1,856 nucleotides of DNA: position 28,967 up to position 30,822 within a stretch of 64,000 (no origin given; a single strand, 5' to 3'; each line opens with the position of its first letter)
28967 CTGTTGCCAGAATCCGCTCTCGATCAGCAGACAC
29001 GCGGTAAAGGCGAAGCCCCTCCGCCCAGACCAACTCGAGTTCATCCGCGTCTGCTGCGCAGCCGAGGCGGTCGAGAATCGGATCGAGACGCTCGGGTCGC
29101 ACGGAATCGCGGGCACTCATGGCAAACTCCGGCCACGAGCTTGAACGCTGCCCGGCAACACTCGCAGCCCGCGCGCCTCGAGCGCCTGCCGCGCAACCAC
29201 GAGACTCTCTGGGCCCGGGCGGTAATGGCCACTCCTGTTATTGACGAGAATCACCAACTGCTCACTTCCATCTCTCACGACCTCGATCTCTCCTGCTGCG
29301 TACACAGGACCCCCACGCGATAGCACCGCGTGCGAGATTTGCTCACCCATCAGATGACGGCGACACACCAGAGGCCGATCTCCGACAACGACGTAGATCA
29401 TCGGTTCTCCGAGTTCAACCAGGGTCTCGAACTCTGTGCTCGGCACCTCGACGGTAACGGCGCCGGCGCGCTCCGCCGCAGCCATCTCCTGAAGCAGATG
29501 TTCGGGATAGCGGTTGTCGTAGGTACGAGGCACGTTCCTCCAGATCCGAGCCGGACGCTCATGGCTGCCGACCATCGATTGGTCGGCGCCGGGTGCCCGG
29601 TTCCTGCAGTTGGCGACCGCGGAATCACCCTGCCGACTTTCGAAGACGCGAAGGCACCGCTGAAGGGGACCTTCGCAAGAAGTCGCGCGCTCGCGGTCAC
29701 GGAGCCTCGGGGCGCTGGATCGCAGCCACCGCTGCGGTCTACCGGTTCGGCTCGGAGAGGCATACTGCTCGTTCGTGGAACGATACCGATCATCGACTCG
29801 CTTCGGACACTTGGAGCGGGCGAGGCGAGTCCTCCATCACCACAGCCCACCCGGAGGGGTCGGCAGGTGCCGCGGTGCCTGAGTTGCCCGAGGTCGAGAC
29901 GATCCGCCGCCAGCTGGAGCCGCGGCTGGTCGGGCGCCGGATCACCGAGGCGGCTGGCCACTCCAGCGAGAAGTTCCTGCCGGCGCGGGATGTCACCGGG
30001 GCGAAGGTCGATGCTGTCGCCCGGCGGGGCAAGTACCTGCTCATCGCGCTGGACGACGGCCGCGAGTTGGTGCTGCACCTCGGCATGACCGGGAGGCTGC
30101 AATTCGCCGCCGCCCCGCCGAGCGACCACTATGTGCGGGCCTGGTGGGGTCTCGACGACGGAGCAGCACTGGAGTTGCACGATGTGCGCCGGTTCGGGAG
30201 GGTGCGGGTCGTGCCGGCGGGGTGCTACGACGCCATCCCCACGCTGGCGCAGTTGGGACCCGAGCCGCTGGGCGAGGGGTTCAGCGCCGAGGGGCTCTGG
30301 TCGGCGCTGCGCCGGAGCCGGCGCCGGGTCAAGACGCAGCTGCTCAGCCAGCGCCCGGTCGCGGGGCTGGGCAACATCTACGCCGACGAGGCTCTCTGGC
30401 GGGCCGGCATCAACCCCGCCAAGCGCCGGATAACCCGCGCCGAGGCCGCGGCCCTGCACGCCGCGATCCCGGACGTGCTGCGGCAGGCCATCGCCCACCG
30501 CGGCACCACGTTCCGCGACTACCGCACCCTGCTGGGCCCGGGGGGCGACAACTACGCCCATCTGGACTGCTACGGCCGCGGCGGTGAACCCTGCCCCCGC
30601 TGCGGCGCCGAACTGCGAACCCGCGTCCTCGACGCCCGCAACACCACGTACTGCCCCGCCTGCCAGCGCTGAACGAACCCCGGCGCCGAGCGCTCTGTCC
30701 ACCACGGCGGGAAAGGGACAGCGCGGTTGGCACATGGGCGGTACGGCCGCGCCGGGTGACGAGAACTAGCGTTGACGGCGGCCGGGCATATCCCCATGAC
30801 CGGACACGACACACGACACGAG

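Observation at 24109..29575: Translationally coupled 152-aa and 1462-aa proteins (plus a 112-aa ORF) with no recognisable domains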

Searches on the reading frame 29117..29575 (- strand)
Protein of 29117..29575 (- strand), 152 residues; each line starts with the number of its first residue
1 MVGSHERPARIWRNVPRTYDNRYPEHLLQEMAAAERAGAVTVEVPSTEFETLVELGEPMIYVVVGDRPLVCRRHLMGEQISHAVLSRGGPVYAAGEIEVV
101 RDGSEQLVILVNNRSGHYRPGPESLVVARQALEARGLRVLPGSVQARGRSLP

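Call 7: search_protein_families(library=pfam, proteins=[window:29117-29575:-], max_evalue=1)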
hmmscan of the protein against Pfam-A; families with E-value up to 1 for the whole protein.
window:29117-29575:- (152 aa): 1 family
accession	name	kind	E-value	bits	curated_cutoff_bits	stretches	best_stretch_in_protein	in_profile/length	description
PF19450.4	DUF5988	-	0.084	13.3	27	1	84-130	7-55/70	Family of unknown function (DUF5988)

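Call 8: search_protein_families(library=padloc, proteins=[window:29117-29575:-], max_evalue=1)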
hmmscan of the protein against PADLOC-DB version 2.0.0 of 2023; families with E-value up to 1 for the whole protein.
window:29117-29575:- (152 aa): 0 families

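Call 9: search_protein_families(library=ncbifam, proteins=[window:29117-29575:-], max_evalue=1)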
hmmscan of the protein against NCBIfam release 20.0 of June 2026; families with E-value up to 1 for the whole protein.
window:29117-29575:- (152 aa): 1 family
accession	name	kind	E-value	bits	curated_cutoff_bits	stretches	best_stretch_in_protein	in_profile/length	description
NF006902.0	PRK09393.1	equivalog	0.066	12.4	425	0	87-140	53-111/327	transcriptional regulator FtrA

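Call 19: find_homologous_proteins(query=window:29117-29575:-)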
Query window:29117-29575:- (152 aa): 24 proteins with E <= 0.001 among 190 candidates.
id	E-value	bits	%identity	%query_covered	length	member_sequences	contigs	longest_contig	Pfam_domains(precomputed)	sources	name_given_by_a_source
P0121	3.5e-82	291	99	91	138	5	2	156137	-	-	-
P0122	1.5e-65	237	84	89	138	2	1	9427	-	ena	-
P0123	2.0e-40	156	58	91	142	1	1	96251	-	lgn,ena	-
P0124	1.7e-36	143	56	89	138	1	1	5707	-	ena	-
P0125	4.0e-36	142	56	84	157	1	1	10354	-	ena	-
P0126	6.1e-33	132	58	72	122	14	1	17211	-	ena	-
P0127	3.9e-32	129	59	78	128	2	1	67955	-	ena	-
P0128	4.9e-31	125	52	87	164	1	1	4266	-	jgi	-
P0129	1.2e-30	124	51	85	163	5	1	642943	-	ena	-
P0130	1.9e-30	124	56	72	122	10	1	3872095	-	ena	-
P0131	1.9e-29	120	53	84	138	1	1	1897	-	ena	-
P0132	2.3e-29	120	57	80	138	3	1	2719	-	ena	-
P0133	8.3e-29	118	52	80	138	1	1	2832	-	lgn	-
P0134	5.1e-27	112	52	80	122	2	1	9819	-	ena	-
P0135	6.3e-27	112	46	85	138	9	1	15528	-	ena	-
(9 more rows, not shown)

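Call 21: search_solved_structures(query=A2, max_evalue=10, show_alignments=3)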
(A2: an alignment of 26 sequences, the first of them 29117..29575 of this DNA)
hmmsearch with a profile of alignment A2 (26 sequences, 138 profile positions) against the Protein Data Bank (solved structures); distinct sequences matched with E-value up to 10: 9.
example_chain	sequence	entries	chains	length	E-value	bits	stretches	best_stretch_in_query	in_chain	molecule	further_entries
9fkn_B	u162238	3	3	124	0.23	14.5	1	73-132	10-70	ALFA-tag nanobody | Alfa-tag binding nanobody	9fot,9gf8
6i2g_A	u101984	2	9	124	0.23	14.5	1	73-132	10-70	ALFA nanobody | anti-ALFA nanobody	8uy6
8wlj_D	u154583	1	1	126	0.23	14.5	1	73-132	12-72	nanobody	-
9qbj_C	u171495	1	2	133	0.25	14.4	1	73-132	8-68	Nanobody ALFA-H6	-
9wbu_B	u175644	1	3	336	0.27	14.2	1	37-81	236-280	Bifunctional oligoribonuclease and PAP phosphatase NrnA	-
5jju_A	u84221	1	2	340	0.28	14.2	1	37-81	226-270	Uncharacterized protein Rv2837c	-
5cet_A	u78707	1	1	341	0.28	14.2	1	37-81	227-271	Bifunctional oligoribonuclease and PAP phosphatase NrnA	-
8yns_N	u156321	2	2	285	0.85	12.6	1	73-131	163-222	Glue molecule 4-9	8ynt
9qup_A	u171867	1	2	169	1.2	12.2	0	11-52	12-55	TFD-EE MPNN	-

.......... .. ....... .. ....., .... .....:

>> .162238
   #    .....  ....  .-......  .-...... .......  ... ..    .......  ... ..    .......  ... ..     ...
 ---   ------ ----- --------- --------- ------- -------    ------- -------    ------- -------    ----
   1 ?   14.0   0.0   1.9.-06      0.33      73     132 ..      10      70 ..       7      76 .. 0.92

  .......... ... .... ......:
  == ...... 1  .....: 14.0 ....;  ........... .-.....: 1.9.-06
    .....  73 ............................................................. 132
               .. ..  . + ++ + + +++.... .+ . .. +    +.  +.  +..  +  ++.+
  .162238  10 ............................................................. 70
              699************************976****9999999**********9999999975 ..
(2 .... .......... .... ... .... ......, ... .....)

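Call 22: search_protein_families(library=pfam, alignment_id=A2, max_evalue=10)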
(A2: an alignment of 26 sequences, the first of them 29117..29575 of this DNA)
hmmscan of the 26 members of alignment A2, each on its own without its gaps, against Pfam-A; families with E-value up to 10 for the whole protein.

A. member 1, window:29117-29575:- (152 aa): 1 family
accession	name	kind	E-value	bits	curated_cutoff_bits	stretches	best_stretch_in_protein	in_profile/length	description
PF19450.4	DUF5988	-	0.084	13.3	27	1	84-130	7-55/70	Family of unknown function (DUF5988)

B. families by the number of members that match (of 26 scanned): 5 families
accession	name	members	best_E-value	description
PF19450.4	DUF5988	2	0.08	Family of unknown function (DUF5988)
PF09134.16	Invasin_D3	1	0.11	Invasin, domain 3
PF19161.5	DUF5843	1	0.13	Family of unknown function (DUF5843)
PF10761.14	DUF2590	1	0.26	Protein of unknown function (DUF2590)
PF24411.1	DUF7545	1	0.29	Family of unknown function (DUF7545)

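Call 29: predict_structure(alignment_id=A3)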
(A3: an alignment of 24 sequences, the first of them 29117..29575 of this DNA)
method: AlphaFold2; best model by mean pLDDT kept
length: 152 residues; sequences in the alignment: 24
mean_pLDDT: 84.2   pTM: 0.80
mean pLDDT of the five models: 84.2, 79.8, 78.4, 76.9, 76.0
residues with pLDDT >= 90: 84; 70-90: 43; 50-70: 14; < 50: 11
segments of 3 or more residues with pLDDT < 50: 1-8, 150-152
pLDDT, mean of each block of 10 residues (from residue 1): 46 57 86 94 95 92 94 91 91 93 88 84 90 94 77 35
secondary structure, 60 per line:
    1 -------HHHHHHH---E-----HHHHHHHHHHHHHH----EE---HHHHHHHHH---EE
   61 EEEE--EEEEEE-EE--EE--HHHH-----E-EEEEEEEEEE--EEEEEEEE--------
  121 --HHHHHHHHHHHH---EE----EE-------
elements in order: H8-14 H24-37 H47-55 E59-64 E67-72 H82-85 E93-102 E105-112 H123-134

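Call 32: fold_search(model_id=the predicted structure, library=pdb)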
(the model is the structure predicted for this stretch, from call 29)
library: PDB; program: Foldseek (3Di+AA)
matches with E <= 10: 339; with E <= 0.001: 0
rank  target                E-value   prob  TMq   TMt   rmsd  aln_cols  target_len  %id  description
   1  9uuh_A                3.2e-02  0.51  0.32  0.11   8.2       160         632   14  binary complex of ATP-bound polyphosphate kinase 1 (PPK1) (released 2026-03-04)
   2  9uri_A                3.2e-01  0.21  0.33  0.12   7.0       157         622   13  apo form of polyphosphate kinase 1 (PPK1) (released 2026-03-04)
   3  1vr6_D                3.6e-01  0.06  0.17  0.09  22.2       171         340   12  Crystal structure of Phospho-2-dehydro-3-deoxyheptonate aldolase (DAHP synthase) (TM0343) from Thermotoga Maritima at  (released 2005-03-08)
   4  1ako                  5.2e-01  0.05  0.18  0.12  13.0       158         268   14  EXONUCLEASE III FROM ESCHERICHIA COLI (released 1997-08-20)
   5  9bou_A                5.9e-01  0.03  0.15  0.09  14.5       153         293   14  Crystal structure of ATP-grasp ligase PruB from Streptomyces coelicolor A3(2) (released 2024-12-18)
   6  2ovi_D                7.1e-01  0.02  0.14  0.14  17.4       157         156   14  Structure of the Heme Binding Protein ChuX (released 2008-02-12)
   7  1p8x_C                7.5e-01  0.11  0.25  0.14   6.8       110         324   13  The Calcium-Activated C-terminal half of gelsolin (released 2003-10-14)
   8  7bpl_MODEL_1_A        1.0e+00  0.11  0.21  0.26   6.1        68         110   12  Solution NMR structure of NF1; de novo designed protein with a novel fold (released 2021-03-24)
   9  1vr6_C                1.0e+00  0.03  0.18  0.09  22.4       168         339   15  Crystal structure of Phospho-2-dehydro-3-deoxyheptonate aldolase (DAHP synthase) (TM0343) from Thermotoga Maritima at  (released 2005-03-08)
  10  2xf1                  1.2e+00  0.14  0.31  0.37   7.8       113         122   13  Crystal structure of Plasmodium falciparum actin depolymerization factor 1 (released 2011-06-15)
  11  7dro_E                1.2e+00  0.03  0.17  0.10  15.8       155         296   13  Structure of ATP-grasp ligase PsnB complexed with minimal precursor (released 2021-09-08)
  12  6bm9_C                1.3e+00  0.13  0.22  0.16   4.9        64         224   19  Directed evolutionary changes in MBL super family - VIM-2 Round 10 (released 2018-11-21)
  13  7r8q_A                1.3e+00  0.03  0.20  0.10  14.9       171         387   10  Closed form of SAOUHSC_02373 in complex with ADP, citrate, Mg2+ and Na+ (released 2022-09-14)
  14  6ist_C                1.3e+00  0.02  0.13  0.11  16.4       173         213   10  Crystal structure of a wild type endolysin LysIME-EF1 (released 2019-11-20)
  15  1rzm_A                1.4e+00  0.02  0.16  0.09  17.4       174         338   13  Crystal structure of 3-deoxy-D-arabino-heptulosonate-7-phosphate synthase (DAHPS) from Thermotoga maritima complexed w (released 2004-08-10)
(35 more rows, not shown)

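Call 48: find_homologous_proteins(query=A3, max_evalue=0.01)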
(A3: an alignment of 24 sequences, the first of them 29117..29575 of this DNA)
Query A3 (24 sequences) (152 aa, profile of the alignment): 168 proteins with E <= 0.01 among 8000 candidates; the best 120 are listed.
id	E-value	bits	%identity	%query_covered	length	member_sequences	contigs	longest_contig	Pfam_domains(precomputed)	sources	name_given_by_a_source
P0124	1.6e-66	240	56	89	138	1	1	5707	-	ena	-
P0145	2.7e-65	236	53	91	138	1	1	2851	-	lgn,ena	-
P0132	6.0e-65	235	57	80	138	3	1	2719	-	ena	-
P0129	3.9e-64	232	51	85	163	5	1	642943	-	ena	-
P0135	5.8e-64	232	46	85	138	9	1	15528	-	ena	-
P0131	1.8e-63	230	53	84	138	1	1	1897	-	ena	-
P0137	4.0e-63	229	47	85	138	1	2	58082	-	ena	-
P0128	1.1e-62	228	52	87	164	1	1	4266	-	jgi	-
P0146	1.1e-62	228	50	84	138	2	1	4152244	-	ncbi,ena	-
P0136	1.8e-62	227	46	85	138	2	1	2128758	-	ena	-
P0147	7.3e-62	225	47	85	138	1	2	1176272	-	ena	-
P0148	1.1e-61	224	53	84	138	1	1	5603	-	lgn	-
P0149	2.5e-61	223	51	85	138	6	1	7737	-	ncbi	-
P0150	2.6e-61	223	54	80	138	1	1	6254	-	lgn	-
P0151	4.4e-61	223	49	80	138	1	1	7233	-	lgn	-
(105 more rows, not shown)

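Call 96: fold_search(model_id=the predicted structure, library=viral)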
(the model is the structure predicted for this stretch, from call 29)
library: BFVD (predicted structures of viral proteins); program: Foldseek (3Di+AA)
matches with E <= 10: 391; with E <= 0.001: 2
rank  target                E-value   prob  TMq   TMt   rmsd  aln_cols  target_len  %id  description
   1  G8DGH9                1.1e-05  1.00  0.42  0.20   4.8        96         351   23  (no name in the UniProt tables at hand)
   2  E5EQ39                2.2e-04  1.00  0.44  0.41   5.2       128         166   10  (no name in the UniProt tables at hand)
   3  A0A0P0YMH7            1.7e-02  0.85  0.38  0.27   6.4       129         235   16  (no name in the UniProt tables at hand)
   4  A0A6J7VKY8            7.4e-02  0.35  0.27  0.29  11.9       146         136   13  Uncharacterized protein [uncultured Caudovirales phage]
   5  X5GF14                1.7e-01  0.15  0.26  0.09  11.5       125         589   15  GrBNV_gp37-like protein [Nilaparvata lugens endogenous nudivirus]
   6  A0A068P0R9            3.2e-01  0.07  0.19  0.14  13.9       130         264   16  (no name in the UniProt tables at hand)
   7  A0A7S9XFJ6            4.6e-01  0.10  0.27  0.24  14.3       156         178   12  Uncharacterized protein [Virus NIOZ-UU157]
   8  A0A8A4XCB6            4.6e-01  0.04  0.12  0.07  14.4       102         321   14  Putative nonstructural protein 1 (Fragment) [Grus japonensis parvoviridae sp.]
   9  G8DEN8                4.9e-01  0.04  0.17  0.10  19.4       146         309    8  (no name in the UniProt tables at hand)
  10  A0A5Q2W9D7            5.5e-01  0.18  0.21  0.24   5.0        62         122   13  (no name in the UniProt tables at hand)
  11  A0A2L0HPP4            5.5e-01  0.16  0.22  0.23   4.8        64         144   14  Uncharacterized protein [Pseudomonas phage NV1]
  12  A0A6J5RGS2            5.5e-01  0.08  0.17  0.21  12.3        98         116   10  Uncharacterized protein [uncultured Caudovirales phage]
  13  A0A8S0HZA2            5.5e-01  0.04  0.12  0.08  14.2        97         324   15  (no name in the UniProt tables at hand)
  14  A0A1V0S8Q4            5.5e-01  0.04  0.16  0.06  14.9       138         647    9  mRNA capping enzyme [Catovirus CTV1]
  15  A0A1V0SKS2            5.9e-01  0.08  0.21  0.12  13.4       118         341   11  Gelsolin repeat protein [Klosneuvirus KNV1]
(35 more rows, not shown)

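Call 101: search_protein_families(library=phrogs, alignment_id=A3, max_evalue=1)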
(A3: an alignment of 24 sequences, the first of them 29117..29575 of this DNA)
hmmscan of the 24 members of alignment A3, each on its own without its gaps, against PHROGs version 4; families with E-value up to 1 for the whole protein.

A. member 1, window:29117-29575:- (152 aa): 0 families

B. families by the number of members that match (of 24 scanned): 7 families
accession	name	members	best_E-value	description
phrog_26690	-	2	0.12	-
phrog_15456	-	2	0.15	-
phrog_36949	-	1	0.019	-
phrog_26963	-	1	0.082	membrane protein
phrog_17671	-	1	0.28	-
phrog_22822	-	1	0.29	-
phrog_33079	-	1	0.42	-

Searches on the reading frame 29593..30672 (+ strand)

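Call 28: search_protein_families(library=pfam, proteins=[window:29593-30672:+], max_evalue=0.001)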
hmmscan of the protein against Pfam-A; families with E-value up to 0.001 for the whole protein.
window:29593-30672:+ (359 aa): 3 families
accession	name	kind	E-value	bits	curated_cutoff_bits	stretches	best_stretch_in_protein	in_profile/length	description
PF01149.29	Fapy_DNA_glyco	-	8e-29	101.1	25.5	1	96-204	2-117/117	Formamidopyrimidine-DNA glycosylase N-terminal domain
PF06831.19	H2TH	-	6.7e-25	87.3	34.7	1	221-308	1-90/93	Formamidopyrimidine-DNA glycosylase H2TH domain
PF06827.20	zf-FPG_IleRS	-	2.5e-09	37.2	21.3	1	331-358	1-28/30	Zinc finger found in FPG and IleRS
